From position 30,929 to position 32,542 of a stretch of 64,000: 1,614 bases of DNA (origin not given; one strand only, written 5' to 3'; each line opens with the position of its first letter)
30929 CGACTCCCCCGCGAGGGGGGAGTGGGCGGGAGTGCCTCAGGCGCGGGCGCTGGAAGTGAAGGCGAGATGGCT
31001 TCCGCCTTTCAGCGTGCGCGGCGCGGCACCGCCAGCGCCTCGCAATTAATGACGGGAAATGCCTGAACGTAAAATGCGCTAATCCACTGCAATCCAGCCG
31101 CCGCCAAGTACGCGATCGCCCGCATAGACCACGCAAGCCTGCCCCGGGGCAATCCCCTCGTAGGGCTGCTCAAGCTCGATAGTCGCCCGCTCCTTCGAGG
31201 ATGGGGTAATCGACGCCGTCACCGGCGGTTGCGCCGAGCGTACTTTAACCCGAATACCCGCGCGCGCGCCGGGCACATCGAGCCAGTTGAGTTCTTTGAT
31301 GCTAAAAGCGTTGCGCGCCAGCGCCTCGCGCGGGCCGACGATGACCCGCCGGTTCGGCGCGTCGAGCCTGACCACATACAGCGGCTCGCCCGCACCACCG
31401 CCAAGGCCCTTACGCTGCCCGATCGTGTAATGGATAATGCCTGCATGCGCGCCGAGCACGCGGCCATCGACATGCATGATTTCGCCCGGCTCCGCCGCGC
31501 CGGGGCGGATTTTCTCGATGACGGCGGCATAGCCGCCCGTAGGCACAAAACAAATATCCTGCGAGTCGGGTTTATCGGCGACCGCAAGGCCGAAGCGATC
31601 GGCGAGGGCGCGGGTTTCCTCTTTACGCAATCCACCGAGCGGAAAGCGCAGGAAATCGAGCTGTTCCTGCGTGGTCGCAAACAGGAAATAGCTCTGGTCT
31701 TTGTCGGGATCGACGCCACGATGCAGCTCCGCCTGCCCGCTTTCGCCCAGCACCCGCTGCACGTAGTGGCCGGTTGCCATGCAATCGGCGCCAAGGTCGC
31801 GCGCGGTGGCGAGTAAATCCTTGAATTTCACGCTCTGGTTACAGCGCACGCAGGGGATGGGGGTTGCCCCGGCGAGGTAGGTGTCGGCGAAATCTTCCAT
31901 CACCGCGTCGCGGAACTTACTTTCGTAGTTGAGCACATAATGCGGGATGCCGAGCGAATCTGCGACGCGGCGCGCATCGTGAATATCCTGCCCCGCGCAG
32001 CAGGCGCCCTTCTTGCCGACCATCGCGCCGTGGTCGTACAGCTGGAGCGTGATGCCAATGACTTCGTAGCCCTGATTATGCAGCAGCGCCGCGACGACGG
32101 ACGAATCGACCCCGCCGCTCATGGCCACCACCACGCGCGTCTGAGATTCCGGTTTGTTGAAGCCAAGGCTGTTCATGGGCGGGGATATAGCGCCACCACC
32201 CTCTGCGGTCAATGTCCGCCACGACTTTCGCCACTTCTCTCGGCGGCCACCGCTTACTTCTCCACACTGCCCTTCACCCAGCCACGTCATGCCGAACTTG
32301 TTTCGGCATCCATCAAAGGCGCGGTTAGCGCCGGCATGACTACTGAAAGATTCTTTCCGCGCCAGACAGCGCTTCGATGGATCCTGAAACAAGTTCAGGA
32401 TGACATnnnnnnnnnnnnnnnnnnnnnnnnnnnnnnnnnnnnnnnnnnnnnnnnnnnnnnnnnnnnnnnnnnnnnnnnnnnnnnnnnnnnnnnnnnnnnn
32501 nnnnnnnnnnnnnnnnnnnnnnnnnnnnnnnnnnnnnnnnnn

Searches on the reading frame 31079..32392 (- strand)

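Call 14: search_protein_families(library=pfam, proteins=[window:31079-32392:-], max_evalue=0.001)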
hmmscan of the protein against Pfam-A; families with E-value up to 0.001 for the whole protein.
window:31079-32392:- (437 aa): 7 families
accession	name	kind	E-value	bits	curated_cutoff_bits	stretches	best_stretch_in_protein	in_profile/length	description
PF03054.22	tRNA_Me_trans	-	2.8e-76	256.1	20.6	1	86-284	2-201/202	tRNA methyl transferase HUP domain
PF20258.4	tRNA_Me_trans_C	-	1.3e-19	70.7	20.6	1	362-434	3-77/77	Aminomethyltransferase beta-barrel domain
PF20259.3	tRNA_Me_trans_M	-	6e-17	61.4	27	1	300-353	10-65/66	tRNA methyl transferase PRC-barrel domain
PF00733.27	Asn_synthase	-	1e-06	29.1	21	1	83-159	16-82/354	Asparagine synthase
PF06508.19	QueC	-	4.6e-05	23.4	22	1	87-119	2-33/210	Queuosine biosynthesis protein QueC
PF02540.23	NAD_synthase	-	0.00033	20.3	21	0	85-157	19-82/242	NAD synthase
PF00764.25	Arginosuc_synth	-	0.00034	21.1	27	1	86-120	1-36/162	Arginosuccinate synthase N-terminal HUP domain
